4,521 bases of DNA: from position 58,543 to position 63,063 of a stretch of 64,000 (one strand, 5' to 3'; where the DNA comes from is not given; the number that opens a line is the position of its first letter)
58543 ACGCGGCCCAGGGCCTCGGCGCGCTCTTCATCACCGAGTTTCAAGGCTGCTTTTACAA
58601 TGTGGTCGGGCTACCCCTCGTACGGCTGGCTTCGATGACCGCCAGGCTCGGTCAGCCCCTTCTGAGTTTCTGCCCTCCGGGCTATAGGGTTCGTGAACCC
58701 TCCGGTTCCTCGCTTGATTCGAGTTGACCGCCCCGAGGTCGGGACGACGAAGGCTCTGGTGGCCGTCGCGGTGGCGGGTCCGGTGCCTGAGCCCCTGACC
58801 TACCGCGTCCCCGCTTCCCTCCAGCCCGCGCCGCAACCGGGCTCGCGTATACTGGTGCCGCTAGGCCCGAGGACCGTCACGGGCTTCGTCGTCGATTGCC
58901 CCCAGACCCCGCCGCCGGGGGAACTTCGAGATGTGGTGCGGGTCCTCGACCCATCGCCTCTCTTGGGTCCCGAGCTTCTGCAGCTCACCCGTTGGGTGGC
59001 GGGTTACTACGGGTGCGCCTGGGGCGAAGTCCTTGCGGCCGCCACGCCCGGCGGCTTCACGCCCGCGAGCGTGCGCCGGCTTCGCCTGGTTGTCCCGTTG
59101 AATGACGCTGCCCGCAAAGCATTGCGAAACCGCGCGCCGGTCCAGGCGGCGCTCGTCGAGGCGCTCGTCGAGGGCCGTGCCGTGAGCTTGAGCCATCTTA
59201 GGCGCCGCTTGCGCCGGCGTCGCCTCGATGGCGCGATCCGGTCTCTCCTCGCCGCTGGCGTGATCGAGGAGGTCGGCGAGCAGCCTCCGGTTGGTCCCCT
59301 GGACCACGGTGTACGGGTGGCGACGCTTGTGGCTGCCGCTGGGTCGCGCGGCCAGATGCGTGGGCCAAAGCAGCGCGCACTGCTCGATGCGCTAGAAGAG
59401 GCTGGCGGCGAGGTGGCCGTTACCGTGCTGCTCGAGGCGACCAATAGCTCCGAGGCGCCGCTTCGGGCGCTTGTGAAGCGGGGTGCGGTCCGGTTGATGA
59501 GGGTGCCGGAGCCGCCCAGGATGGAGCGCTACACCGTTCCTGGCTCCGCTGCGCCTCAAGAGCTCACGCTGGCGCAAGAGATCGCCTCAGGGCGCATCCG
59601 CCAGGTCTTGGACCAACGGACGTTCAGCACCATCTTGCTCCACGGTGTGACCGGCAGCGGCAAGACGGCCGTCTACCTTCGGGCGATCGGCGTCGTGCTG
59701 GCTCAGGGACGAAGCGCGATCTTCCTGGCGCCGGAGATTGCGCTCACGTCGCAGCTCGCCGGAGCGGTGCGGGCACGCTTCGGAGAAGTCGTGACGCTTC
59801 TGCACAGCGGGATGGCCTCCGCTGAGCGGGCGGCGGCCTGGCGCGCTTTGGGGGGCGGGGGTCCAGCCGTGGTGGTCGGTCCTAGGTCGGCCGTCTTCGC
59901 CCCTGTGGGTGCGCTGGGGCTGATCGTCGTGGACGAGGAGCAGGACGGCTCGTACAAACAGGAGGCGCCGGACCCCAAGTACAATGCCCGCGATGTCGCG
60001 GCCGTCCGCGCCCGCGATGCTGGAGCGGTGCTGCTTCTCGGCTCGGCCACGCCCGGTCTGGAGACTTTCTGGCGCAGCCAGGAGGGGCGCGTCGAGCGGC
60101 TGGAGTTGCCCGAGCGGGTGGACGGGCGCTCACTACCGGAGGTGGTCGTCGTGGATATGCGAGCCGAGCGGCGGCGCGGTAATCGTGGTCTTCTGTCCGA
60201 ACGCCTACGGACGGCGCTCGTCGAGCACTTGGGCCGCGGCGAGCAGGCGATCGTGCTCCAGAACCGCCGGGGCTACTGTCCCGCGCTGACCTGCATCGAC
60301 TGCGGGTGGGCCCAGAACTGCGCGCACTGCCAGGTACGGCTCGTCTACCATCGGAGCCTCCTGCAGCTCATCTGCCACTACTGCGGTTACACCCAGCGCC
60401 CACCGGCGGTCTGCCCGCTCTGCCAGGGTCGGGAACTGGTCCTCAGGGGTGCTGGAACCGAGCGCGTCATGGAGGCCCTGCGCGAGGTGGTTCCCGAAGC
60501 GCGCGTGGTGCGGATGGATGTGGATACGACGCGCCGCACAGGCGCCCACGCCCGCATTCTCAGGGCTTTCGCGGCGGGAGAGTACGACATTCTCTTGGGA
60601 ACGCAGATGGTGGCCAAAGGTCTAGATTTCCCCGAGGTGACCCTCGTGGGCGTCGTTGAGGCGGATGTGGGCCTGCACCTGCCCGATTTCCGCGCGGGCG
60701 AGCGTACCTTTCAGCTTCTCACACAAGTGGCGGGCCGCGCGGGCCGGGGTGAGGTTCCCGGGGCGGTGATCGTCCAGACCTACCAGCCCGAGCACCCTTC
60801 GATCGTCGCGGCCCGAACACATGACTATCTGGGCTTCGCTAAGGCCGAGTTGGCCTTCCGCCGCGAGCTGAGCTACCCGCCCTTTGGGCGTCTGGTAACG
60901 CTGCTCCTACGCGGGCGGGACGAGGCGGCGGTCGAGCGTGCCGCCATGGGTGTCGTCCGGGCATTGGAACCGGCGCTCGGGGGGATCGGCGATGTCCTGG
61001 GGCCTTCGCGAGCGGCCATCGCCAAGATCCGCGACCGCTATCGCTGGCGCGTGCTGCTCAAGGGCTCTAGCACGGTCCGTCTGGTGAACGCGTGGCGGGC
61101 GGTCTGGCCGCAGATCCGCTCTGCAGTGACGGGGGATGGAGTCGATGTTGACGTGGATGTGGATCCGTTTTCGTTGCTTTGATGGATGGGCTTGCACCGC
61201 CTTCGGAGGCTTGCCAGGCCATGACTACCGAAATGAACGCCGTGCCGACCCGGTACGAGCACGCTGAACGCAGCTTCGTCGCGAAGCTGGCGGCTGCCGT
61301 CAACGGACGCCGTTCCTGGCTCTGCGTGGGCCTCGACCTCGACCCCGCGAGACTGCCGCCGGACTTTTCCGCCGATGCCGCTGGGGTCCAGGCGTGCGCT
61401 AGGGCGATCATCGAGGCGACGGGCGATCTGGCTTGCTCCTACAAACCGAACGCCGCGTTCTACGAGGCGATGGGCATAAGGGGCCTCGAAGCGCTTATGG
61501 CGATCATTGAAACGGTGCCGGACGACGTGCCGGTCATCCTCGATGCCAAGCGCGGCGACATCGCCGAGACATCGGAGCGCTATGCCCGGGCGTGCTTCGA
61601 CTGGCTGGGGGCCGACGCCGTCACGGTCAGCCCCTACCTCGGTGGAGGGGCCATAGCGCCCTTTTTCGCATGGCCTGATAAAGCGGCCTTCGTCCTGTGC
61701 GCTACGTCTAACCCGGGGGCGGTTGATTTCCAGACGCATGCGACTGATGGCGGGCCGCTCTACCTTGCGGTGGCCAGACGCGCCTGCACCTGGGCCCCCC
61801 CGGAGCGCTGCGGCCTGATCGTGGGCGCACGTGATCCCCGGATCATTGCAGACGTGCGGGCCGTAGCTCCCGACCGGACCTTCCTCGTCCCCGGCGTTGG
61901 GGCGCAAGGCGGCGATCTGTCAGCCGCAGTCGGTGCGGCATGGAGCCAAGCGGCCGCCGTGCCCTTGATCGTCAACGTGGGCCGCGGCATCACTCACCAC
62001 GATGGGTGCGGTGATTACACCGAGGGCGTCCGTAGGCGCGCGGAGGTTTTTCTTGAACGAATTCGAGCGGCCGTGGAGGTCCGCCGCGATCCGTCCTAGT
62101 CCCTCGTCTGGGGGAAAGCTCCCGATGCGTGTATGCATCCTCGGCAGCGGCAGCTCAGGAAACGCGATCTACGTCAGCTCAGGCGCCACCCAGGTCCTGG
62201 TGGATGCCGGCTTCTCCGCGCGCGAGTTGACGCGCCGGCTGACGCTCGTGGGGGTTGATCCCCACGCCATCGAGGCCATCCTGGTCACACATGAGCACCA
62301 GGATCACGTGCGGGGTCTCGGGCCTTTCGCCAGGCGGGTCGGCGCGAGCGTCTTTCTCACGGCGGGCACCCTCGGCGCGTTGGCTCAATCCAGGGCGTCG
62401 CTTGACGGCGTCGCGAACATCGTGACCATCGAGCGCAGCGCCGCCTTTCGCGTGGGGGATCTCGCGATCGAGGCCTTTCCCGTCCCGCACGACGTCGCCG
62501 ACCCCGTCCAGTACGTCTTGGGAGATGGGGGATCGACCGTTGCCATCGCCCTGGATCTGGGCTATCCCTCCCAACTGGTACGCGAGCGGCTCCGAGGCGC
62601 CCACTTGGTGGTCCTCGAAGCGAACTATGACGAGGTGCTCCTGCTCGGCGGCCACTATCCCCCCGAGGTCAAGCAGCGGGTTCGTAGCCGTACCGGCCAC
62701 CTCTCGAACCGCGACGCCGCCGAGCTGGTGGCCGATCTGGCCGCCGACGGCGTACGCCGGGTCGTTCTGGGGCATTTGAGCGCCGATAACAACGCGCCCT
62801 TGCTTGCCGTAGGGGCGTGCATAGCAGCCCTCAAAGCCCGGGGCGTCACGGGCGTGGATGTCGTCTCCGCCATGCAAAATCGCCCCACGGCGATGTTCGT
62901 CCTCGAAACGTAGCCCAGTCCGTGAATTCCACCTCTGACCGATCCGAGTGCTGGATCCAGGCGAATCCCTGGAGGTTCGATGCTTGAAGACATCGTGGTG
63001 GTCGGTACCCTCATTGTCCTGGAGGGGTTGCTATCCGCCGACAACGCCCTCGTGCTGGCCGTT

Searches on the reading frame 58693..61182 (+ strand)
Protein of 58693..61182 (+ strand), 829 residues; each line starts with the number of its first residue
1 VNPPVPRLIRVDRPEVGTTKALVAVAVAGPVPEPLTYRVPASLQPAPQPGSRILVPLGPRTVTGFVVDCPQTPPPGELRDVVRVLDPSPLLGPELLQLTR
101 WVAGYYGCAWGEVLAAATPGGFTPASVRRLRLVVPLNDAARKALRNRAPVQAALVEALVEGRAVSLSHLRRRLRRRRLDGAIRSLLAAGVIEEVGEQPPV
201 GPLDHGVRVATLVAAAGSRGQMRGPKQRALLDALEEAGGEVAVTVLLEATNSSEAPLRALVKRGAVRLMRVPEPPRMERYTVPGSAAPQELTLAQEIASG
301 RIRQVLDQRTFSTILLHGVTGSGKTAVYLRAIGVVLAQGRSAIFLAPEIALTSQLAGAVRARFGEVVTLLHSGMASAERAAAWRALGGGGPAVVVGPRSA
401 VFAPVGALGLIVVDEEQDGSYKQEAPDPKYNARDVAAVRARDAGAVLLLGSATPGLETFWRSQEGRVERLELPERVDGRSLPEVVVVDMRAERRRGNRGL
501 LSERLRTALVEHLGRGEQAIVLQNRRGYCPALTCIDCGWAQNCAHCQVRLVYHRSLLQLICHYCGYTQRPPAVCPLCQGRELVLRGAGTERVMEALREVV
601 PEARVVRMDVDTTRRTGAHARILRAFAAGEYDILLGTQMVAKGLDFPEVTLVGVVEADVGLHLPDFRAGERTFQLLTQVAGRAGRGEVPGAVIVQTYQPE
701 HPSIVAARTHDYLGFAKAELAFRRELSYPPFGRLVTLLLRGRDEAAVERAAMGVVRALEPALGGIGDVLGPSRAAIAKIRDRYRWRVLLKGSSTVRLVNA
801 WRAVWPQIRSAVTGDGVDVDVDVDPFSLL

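Call 46: search_protein_families(library=pfam, proteins=[window:58693-61182:+], max_evalue=0.001)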
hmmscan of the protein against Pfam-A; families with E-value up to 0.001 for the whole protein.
window:58693-61182:+ (829 aa): 6 families
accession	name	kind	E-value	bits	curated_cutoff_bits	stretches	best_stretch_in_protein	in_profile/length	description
PF17764.6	PriA_3primeBD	-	4.6e-26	90.9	22.7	1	25-119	2-96/96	3'DNA-binding domain (3'BD)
PF18074.6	PriA_C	-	1.1e-17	65.1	26.9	1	730-825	1-95/95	Primosomal protein N C-terminal domain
PF00270.35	DEAD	-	4.5e-12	46.5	26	1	313-455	16-161/167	DEAD/DEAH box helicase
PF18319.7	Zn_ribbon_PriA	-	2.4e-09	37.4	26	1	543-569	1-27/27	PriA DNA helicase Cys-rich region (CRR) domain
PF00271.37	Helicase_C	-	7.9e-09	36.2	23.5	1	600-685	38-108/110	Helicase conserved C-terminal domain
PF04851.21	ResIII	-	1.1e-06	29.1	22.5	1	292-366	5-80/164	Type III restriction enzyme, res subunit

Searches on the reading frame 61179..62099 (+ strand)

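Call 46: search_protein_families(library=pfam, proteins=[window:61179-62099:+], max_evalue=0.001)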
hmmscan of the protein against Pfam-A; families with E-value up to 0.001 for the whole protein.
window:61179-62099:+ (306 aa): 1 family
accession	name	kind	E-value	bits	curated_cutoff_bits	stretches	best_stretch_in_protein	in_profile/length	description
PF00215.30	OMPdecase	-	3e-26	93.2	27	1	48-274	3-211/221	Orotidine 5'-phosphate decarboxylase / HUMPS family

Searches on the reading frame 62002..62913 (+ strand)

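Call 46: search_protein_families(library=pfam, proteins=[window:62002-62913:+], max_evalue=0.001)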
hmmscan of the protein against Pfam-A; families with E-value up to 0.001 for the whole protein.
window:62002-62913:+ (303 aa): 3 families
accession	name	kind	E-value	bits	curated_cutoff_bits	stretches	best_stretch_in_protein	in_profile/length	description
PF12706.13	Lactamase_B_2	-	2.4e-23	83.2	27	1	63-258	1-199/200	Beta-lactamase superfamily domain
PF00753.33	Lactamase_B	-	2.6e-13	50.8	22.7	1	51-221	4-162/196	Metallo-beta-lactamase superfamily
PF23023.1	Anti-Pycsar_Apyc1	-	3.4e-05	23.9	50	1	54-114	21-78/250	Anti-Pycsar protein Apyc1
